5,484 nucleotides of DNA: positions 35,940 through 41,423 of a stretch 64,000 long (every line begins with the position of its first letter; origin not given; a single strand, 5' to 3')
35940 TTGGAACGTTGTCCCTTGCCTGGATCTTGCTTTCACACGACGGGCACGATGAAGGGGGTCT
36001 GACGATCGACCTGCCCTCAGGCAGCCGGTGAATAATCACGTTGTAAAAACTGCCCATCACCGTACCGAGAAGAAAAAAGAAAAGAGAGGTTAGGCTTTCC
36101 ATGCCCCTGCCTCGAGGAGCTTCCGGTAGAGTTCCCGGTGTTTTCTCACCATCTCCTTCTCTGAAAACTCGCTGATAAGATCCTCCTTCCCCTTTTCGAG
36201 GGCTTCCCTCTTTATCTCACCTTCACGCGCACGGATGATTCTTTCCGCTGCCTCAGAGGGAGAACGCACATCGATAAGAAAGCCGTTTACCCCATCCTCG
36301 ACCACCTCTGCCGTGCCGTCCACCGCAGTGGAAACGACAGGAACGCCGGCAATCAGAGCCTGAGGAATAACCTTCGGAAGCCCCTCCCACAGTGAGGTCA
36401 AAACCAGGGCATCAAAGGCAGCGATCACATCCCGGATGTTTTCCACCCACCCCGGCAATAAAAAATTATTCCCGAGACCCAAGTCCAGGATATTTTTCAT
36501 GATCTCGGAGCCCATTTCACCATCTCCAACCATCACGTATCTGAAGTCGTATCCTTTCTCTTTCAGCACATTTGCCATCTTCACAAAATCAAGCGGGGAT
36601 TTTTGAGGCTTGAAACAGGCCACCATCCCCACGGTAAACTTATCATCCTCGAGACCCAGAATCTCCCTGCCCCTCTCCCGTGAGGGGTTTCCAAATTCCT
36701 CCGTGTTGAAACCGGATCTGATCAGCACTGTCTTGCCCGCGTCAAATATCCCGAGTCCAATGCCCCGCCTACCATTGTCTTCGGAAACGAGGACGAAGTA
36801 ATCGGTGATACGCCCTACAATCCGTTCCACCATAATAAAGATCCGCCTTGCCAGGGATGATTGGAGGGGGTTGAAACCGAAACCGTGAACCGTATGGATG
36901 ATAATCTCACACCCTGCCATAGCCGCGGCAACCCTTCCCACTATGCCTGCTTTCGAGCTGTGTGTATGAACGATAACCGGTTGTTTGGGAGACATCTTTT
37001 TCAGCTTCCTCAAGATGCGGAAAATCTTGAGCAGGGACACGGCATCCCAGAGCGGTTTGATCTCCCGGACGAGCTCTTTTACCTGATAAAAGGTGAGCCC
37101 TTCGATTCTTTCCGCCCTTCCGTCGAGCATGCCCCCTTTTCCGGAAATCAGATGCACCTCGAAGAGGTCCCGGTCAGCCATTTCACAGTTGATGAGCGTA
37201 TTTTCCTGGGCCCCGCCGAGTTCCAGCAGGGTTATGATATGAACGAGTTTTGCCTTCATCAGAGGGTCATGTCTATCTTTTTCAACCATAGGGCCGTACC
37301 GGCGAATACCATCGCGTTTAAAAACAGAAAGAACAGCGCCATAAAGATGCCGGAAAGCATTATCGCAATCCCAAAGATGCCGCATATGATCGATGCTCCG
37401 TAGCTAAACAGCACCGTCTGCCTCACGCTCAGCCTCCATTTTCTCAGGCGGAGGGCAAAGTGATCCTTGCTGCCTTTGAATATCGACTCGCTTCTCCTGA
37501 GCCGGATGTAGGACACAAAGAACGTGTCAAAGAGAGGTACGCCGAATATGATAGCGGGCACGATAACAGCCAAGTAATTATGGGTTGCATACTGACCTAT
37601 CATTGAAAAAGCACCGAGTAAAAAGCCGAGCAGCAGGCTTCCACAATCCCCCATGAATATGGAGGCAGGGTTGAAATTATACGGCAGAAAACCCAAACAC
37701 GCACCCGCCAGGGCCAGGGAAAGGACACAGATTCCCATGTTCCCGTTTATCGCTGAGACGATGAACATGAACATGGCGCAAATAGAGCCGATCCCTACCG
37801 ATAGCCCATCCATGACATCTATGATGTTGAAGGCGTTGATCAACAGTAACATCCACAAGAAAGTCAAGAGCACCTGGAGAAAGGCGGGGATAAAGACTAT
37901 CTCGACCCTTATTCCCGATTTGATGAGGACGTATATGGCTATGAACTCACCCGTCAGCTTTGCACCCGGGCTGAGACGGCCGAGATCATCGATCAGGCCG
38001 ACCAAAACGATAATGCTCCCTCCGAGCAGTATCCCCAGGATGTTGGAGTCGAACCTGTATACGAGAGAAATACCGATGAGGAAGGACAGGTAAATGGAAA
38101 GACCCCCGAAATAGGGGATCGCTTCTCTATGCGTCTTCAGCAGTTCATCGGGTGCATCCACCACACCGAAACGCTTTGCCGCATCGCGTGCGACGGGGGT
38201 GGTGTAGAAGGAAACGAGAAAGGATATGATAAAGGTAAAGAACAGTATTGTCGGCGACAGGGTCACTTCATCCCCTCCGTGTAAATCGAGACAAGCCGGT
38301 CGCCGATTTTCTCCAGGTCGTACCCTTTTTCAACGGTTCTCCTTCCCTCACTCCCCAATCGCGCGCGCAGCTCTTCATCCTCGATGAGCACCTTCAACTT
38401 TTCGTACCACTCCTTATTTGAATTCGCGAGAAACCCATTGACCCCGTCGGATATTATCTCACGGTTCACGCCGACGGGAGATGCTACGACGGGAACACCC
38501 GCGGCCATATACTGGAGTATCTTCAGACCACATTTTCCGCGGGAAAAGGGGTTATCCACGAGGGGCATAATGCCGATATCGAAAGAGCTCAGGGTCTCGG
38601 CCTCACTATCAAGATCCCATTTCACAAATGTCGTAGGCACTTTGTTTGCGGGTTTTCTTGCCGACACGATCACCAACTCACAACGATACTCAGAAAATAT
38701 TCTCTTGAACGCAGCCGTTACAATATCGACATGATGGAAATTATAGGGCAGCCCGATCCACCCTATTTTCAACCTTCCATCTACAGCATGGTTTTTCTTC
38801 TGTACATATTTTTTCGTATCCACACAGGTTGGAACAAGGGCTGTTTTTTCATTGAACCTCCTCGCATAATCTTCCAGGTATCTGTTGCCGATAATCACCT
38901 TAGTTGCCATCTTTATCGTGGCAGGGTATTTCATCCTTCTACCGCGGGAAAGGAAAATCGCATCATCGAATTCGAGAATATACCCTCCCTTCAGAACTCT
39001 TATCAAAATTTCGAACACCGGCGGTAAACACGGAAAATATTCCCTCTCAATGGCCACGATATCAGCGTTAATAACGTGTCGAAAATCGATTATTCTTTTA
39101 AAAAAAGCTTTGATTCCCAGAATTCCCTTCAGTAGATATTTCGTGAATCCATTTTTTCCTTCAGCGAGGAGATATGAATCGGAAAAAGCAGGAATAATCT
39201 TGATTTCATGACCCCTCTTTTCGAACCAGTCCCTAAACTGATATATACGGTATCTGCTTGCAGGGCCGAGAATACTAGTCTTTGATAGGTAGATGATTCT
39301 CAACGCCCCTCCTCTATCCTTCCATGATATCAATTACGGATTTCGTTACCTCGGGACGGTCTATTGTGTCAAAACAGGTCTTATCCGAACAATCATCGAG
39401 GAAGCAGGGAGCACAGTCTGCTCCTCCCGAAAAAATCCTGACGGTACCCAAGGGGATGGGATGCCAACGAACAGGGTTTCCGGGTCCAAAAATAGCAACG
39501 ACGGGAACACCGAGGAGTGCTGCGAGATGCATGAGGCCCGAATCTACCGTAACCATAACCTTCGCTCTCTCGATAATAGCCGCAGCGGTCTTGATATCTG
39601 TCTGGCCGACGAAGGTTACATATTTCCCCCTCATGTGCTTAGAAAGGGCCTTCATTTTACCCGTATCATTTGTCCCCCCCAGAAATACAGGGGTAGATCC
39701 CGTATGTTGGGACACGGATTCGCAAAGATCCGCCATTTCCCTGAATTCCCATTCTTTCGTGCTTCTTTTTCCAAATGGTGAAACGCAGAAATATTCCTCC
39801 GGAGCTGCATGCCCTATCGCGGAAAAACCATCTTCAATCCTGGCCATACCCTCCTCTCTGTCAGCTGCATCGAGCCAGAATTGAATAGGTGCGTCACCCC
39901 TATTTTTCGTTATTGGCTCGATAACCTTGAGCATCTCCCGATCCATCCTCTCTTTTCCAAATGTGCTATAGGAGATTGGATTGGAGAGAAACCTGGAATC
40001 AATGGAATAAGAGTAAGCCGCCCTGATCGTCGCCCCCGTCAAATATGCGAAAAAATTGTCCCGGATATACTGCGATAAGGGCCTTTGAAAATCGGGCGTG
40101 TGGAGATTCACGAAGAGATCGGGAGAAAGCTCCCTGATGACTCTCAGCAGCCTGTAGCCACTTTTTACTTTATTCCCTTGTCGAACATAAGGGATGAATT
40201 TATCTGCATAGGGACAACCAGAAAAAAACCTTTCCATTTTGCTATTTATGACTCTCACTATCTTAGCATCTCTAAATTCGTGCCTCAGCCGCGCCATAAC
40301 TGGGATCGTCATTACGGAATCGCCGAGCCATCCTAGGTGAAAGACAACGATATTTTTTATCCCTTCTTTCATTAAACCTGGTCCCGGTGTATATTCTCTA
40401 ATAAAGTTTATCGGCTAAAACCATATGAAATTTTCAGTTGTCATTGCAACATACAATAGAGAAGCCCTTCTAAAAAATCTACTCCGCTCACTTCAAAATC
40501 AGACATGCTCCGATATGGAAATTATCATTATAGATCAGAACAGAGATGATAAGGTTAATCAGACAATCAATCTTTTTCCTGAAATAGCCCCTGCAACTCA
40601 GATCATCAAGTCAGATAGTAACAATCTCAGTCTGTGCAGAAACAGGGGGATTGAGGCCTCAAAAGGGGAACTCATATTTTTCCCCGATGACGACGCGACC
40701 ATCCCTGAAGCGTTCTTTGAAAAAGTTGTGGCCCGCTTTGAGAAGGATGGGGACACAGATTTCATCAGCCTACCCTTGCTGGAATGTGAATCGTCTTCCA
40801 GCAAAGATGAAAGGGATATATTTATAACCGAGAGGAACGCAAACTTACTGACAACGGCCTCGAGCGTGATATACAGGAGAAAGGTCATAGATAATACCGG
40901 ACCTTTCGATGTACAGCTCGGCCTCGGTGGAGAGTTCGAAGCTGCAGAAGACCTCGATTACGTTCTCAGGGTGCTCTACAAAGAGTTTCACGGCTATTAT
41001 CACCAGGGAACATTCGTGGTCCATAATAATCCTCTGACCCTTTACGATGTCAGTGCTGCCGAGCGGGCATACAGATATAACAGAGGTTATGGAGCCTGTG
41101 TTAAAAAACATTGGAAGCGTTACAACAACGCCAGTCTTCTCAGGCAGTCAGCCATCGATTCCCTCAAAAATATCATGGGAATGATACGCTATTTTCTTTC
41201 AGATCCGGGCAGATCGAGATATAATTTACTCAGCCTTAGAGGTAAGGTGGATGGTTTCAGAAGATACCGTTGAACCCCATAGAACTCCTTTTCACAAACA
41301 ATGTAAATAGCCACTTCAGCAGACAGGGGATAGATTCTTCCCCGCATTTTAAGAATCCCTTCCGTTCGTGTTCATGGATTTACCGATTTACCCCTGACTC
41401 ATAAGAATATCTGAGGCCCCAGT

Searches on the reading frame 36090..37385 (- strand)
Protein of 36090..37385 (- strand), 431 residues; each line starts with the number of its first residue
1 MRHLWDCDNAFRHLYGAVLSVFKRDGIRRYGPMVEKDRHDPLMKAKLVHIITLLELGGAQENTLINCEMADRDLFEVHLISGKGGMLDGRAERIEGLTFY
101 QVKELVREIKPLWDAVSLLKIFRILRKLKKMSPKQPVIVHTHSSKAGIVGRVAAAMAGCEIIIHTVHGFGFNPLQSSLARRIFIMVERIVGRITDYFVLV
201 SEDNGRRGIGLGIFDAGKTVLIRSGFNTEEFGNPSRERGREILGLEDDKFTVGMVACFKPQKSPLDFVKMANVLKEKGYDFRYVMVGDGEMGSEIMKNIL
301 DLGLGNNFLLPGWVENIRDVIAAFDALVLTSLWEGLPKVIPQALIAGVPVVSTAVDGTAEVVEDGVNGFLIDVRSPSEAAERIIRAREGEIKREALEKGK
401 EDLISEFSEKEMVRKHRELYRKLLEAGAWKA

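Call 5: search_protein_families(library=pfam, proteins=[window:36090-37385:-], max_evalue=0.01)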
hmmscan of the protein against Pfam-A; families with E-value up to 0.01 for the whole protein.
window:36090-37385:- (431 aa): 5 families
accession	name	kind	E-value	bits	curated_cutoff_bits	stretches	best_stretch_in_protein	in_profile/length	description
PF00534.26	Glycos_transf_1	-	4.4e-30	104.9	26.4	1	236-398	2-167/172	Glycosyl transferases group 1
PF13692.12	Glyco_trans_1_4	-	7.3e-27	94.8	27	1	251-385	3-138/142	Glycosyl transferases group 1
PF13439.12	Glyco_transf_4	-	9.3e-12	45.7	28.5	1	72-229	17-169/170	Glycosyltransferase Family 4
PF13579.12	Glyco_trans_4_4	-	5.5e-11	43.5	29.7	1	75-223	19-156/158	Glycosyl transferase 4-like domain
PF13477.12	Glyco_trans_4_2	-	8.5e-05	23.2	23.4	1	73-171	23-111/139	Glycosyl transferase 4-like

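Call 84: search_protein_families(library=ncbifam, proteins=[window:36090-37385:-], max_evalue=0.00001)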
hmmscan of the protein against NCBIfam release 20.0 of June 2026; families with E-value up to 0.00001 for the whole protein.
window:36090-37385:- (431 aa): 25 families
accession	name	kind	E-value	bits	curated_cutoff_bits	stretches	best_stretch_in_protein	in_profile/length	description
TIGR03088.1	stp2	hypoth_equivalog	1.9e-39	135.8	409.05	1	46-424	3-374/374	TIGR03088 family PEP-CTERM/XrtA system glycosyltransferase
NF011726.0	PRK15179.1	equivalog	3.4e-23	81.8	733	1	247-416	515-687/694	Vi polysaccharide biosynthesis protein TviE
TIGR03999.1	thiol_BshA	equivalog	5e-22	78.3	273.7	1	225-424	175-374/375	N-acetyl-alpha-D-glucosaminyl L-malate synthase BshA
NF041876.1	EPS_EpsE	equivalog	1.2e-16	61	400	1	247-410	212-383/389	exopolysaccharide biosynthesis GT4 family glycosyltransferase EpsE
NF012034.0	PRK15490.1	equivalog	1.2e-16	60.3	813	1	247-373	396-522/578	Vi polysaccharide biosynthesis glycosyltransferase TviE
NF047684.1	TeichurnBiosyTuaC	equivalog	2.3e-15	56.5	550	1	225-424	193-390/391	teichuronic acid biosynthesis protein TuaC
NF007396.0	PRK09922.1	equivalog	8.1e-15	54.5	385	1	274-395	207-332/361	lipopolysaccharide 1,6-galactosyltransferase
TIGR04063.1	stp3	hypoth_equivalog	1.3e-13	50.6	442.05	1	77-424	35-396/397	TIGR04063 family PEP-CTERM/XrtA system glycosyltransferase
TIGR03449.1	mycothiol_MshA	equivalog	9e-13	47.9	462.5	1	124-424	91-404/406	D-inositol-3-phosphate glycosyltransferase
NF047880.1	glyco_SdgA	exception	2.9e-12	45.9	800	1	266-418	332-485/488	serine-aspartate repeat adhesin O-glycosyltransferase SdgA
NF050056.1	ProtGlycPglH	equivalog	5e-12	45.6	600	1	255-416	185-346/354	GalNAc-alpha-(1->4)-GalNAc-alpha-(1->3)-diNAcBac-PP-undecaprenol alpha-1,4-N-acetyl-D-galactosaminyltransferase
NF041010.1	glycosy_Agl16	equivalog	3e-11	42.8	575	1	181-423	121-351/352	glycosylation protein Agl16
TIGR02149.1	glgA_Coryne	subfamily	7.7e-10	38.4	302.4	1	111-423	60-390/391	glycogen synthase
NF038011.1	PelF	equivalog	1e-09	38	100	1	181-420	245-489/489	GT4 family glycosyltransferase PelF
NF049988.1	MGlcDAGSynMgs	equivalog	5.2e-09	35.9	400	1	229-426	193-390/398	alpha-monoglucosyldiacylglycerol synthase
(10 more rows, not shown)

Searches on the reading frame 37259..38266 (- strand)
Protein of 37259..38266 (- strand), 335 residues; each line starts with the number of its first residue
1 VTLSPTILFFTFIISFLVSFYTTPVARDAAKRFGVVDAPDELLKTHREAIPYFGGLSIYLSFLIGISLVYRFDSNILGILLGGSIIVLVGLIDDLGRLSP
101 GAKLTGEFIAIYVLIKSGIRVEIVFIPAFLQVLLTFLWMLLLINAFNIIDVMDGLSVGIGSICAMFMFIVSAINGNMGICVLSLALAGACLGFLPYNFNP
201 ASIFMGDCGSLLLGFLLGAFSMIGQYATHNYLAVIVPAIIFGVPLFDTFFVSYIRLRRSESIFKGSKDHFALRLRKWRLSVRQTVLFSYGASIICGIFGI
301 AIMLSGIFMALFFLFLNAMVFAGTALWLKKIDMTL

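Call 5: search_protein_families(library=pfam, proteins=[window:37259-38266:-], max_evalue=0.01)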
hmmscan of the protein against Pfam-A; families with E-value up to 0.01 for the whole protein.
window:37259-38266:- (335 aa): 1 family
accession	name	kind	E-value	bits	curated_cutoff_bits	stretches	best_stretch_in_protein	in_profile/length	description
PF00953.26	Glycos_transf_4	-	1.3e-34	120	27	1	77-224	2-159/160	Glycosyl transferase family 4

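Call 84: search_protein_families(library=ncbifam, proteins=[window:37259-38266:-], max_evalue=0.00001)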
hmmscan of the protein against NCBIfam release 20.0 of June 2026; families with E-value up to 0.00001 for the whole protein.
window:37259-38266:- (335 aa): 3 families
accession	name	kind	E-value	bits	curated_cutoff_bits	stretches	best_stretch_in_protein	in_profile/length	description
TIGR02380.1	ECA_wecA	exception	2.6e-28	99.2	326.05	1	11-318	3-325/346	UDP-N-acetylglucosamine--undecaprenyl-phosphate N-acetylglucosaminephosphotransferase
NF053644.1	MraY_archaea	equivalog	1.1e-21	77.6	450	1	109-240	160-291/340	pseudomurein biosynthesis MraY family phospho-N-acetylmuramoyl-pentapeptide-transferase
TIGR00445.1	mraY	equivalog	7.4e-14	51.9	192.05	1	128-299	134-314/321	phospho-N-acetylmuramoyl-pentapeptide-transferase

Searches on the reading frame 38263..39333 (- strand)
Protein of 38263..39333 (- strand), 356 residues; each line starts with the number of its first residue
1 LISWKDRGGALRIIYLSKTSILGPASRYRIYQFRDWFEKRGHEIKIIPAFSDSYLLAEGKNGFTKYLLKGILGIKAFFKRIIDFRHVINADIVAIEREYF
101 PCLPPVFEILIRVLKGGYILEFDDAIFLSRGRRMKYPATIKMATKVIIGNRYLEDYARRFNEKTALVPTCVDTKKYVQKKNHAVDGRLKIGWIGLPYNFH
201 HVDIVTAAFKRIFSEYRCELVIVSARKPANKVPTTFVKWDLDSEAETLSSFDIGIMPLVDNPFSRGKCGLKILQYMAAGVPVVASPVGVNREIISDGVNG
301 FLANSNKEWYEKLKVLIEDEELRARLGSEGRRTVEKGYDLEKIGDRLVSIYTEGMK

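Call 5: search_protein_families(library=pfam, proteins=[window:38263-39333:-], max_evalue=0.01)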
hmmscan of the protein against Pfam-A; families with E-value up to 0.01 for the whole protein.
window:38263-39333:- (356 aa): 3 families
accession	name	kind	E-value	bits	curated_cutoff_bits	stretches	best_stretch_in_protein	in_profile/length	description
PF13692.12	Glyco_trans_1_4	-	9.5e-16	58.8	27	1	189-319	3-142/142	Glycosyl transferases group 1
PF00534.26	Glycos_transf_1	-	1.3e-13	51.2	26.4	1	266-332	103-171/172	Glycosyl transferases group 1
PF13524.12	Glyco_trans_1_2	-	1e-07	32.5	25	1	264-345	59-140/144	Glycosyl transferase-like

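Call 84: search_protein_families(library=ncbifam, proteins=[window:38263-39333:-], max_evalue=0.00001)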
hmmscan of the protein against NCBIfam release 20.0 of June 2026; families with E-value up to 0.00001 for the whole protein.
window:38263-39333:- (356 aa): 9 families
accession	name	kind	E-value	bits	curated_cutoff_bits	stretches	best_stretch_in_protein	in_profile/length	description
NF038229.1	Glyco4_Geo_Pelo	equivalog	1.1e-12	47.6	400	1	272-353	254-335/338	GPMC system family 4 glycosyltransferase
TIGR03999.1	thiol_BshA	equivalog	3.1e-10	39.5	273.7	1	163-353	168-372/375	N-acetyl-alpha-D-glucosaminyl L-malate synthase BshA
NF041876.1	EPS_EpsE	equivalog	1.2e-09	37.9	400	1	269-342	309-384/389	exopolysaccharide biosynthesis GT4 family glycosyltransferase EpsE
TIGR03088.1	stp2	hypoth_equivalog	1.5e-09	37.4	409.05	1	270-353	287-372/374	TIGR03088 family PEP-CTERM/XrtA system glycosyltransferase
TIGR02149.1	glgA_Coryne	subfamily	3.7e-09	36.2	302.4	1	255-353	288-389/391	glycogen synthase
TIGR04063.1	stp3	hypoth_equivalog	4.2e-09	35.8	442.05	1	270-352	309-393/397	TIGR04063 family PEP-CTERM/XrtA system glycosyltransferase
TIGR03449.1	mycothiol_MshA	equivalog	1.1e-06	27.9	462.5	1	268-354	316-403/406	D-inositol-3-phosphate glycosyltransferase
NF053787.1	GlcN_PG_synth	equivalog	3.1e-06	26.3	480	1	264-353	270-358/361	N-acetylglucosaminyl phosphatidylglycerol synthase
TIGR03087.1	stp1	hypoth_equivalog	3.6e-06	26.4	316.65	1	271-346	314-389/397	TIGR03087 family PEP-CTERM/XrtA system glycosyltransferase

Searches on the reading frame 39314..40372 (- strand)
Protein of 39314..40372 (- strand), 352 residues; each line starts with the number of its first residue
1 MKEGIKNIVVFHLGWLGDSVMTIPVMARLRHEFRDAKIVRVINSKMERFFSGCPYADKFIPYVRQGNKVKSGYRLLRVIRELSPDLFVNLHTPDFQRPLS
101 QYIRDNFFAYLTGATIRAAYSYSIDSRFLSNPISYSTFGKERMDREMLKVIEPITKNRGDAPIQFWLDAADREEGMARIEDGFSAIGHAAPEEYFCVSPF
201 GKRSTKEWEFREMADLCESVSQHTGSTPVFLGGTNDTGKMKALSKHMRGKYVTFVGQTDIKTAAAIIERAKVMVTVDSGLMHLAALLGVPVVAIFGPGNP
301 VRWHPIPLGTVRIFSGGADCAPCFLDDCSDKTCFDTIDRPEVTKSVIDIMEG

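Call 5: search_protein_families(library=pfam, proteins=[window:39314-40372:-], max_evalue=0.01)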
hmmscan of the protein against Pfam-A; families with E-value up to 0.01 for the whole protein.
window:39314-40372:- (352 aa): 1 family
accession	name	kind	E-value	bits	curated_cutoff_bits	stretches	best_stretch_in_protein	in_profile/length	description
PF01075.23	Glyco_transf_9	-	1.1e-24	87.6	22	1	168-330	86-243/247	Glycosyltransferase family 9 (heptosyltransferase)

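Call 84: search_protein_families(library=ncbifam, proteins=[window:39314-40372:-], max_evalue=0.00001)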
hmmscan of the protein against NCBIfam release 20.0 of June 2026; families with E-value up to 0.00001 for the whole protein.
window:39314-40372:- (352 aa): 6 families
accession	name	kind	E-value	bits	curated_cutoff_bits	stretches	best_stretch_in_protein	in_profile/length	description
TIGR02195.1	heptsyl_trn_II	equivalog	3.3e-20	72.5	134.6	1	204-338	187-326/339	lipopolysaccharide heptosyltransferase II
TIGR02201.1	heptsyl_trn_III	equivalog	3.2e-19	69.2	170.2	1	8-308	2-299/344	putative lipopolysaccharide heptosyltransferase III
NF007742.0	PRK10422.1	equivalog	2.4e-17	62.8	467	1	2-318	2-311/352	lipopolysaccharide core heptosyltransferase RfaQ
TIGR02193.1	heptsyl_trn_I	equivalog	5.2e-14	52.2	185.3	1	175-303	163-289/320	lipopolysaccharide heptosyltransferase I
NF008162.0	PRK10916.1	equivalog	4.6e-13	49.1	569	1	191-301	181-293/348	ADP-heptose--LPS heptosyltransferase RfaF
NF008204.0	PRK10964.1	equivalog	3.1e-09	36.4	437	1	179-300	165-284/322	lipopolysaccharide heptosyltransferase RfaC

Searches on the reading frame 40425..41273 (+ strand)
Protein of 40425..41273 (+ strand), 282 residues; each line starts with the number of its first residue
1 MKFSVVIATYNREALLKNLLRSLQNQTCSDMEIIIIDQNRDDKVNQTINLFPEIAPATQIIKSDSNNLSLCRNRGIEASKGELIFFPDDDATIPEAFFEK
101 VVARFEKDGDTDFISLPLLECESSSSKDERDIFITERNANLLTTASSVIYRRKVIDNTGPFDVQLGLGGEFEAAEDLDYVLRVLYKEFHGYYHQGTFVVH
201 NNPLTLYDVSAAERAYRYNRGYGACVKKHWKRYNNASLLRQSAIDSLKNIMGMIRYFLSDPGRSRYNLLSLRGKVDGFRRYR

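Call 5: search_protein_families(library=pfam, proteins=[window:40425-41273:+], max_evalue=0.01)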
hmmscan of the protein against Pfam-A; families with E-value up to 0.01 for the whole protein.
window:40425-41273:+ (282 aa): 4 families
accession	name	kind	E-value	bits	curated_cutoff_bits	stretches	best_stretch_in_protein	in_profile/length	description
PF00535.33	Glycos_transf_2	-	1.3e-20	74.4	23.3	1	4-115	1-113/168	Glycosyl transferase family 2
PF13641.12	Glyco_tranf_2_3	-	4.6e-12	46.9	27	1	3-205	3-216/230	Glycosyltransferase like family 2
PF10111.15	Glyco_tranf_2_2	-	1.3e-08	35.1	27.3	1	4-184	1-200/276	Glycosyltransferase like family 2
PF13632.12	Glyco_trans_2_3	-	0.0043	17.3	27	0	84-233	2-154/198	Glycosyl transferase family group 2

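Call 84: search_protein_families(library=ncbifam, proteins=[window:40425-41273:+], max_evalue=0.00001)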
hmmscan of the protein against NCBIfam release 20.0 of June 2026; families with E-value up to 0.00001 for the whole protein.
window:40425-41273:+ (282 aa): 13 families
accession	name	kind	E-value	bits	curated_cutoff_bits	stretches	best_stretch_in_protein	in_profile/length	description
NF007482.0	PRK10073.1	equivalog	6.7e-18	64.8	423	1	2-104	7-109/334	glycosyltransferase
NF041875.1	EPS_EpsD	equivalog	1.1e-16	61.1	370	1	4-108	2-107/325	exopolysaccharide biosynthesis glycosyltransferase EpsD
TIGR03965.1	mycofact_glyco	equivalog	3.9e-15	55.7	280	1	3-107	76-181/467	mycofactocin biosynthesis glycosyltransferase MftF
NF038299.1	EPS_HpsN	equivalog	6e-15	55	425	1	2-110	2-111/317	hormogonium polysaccharide biosynthesis glycosyltransferase HpsN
NF041394.1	GtaseAglG_Halo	equivalog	3.5e-14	52.8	440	1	1-108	1-110/304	glucosyl-dolichyl phosphate glucuronosyltransferase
NF038302.1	EPS_HpsE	equivalog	5.1e-14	51.9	300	1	1-96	1-102/307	hormogonium polysaccharide biosynthesis glycosyltransferase HpsE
NF050050.1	ProtGlycPglI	equivalog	8.5e-13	48.3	500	1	2-106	3-109/306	GalNAc(5)-diNAcBac-PP-undecaprenol beta-1,3-glucosyltransferase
NF047683.1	TeichurnBiosyTuaG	equivalog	2.2e-09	37.3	400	1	3-102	8-108/252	teichuronic acid biosynthesis protein TuaG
NF053739.1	GlytfEpsEBac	equivalog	1e-08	34.5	450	1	2-196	2-198/265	glycosyltransferase EpsE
TIGR04283.1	glyco_like_mftF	equivalog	1.2e-08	34.8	182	1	4-108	2-100/221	TIGR04283 family arsenosugar biosynthesis glycosyltransferase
TIGR03937.1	PgaC_IcaA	equivalog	3.8e-07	29.4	422.3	1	3-109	47-154/407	poly-beta-1,6-N-acetyl-D-glucosamine synthase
TIGR03111.1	glyc2_xrt_Gpos1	hypoth_equivalog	5.6e-07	28.7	363.95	1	4-114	52-165/439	TIGR03111 family XrtG-associated glycosyltransferase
TIGR04440.1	glyco_TIGR04440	domain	2.1e-06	27.6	70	1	3-113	2-114/215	TIGR00180 family glycosyltransferase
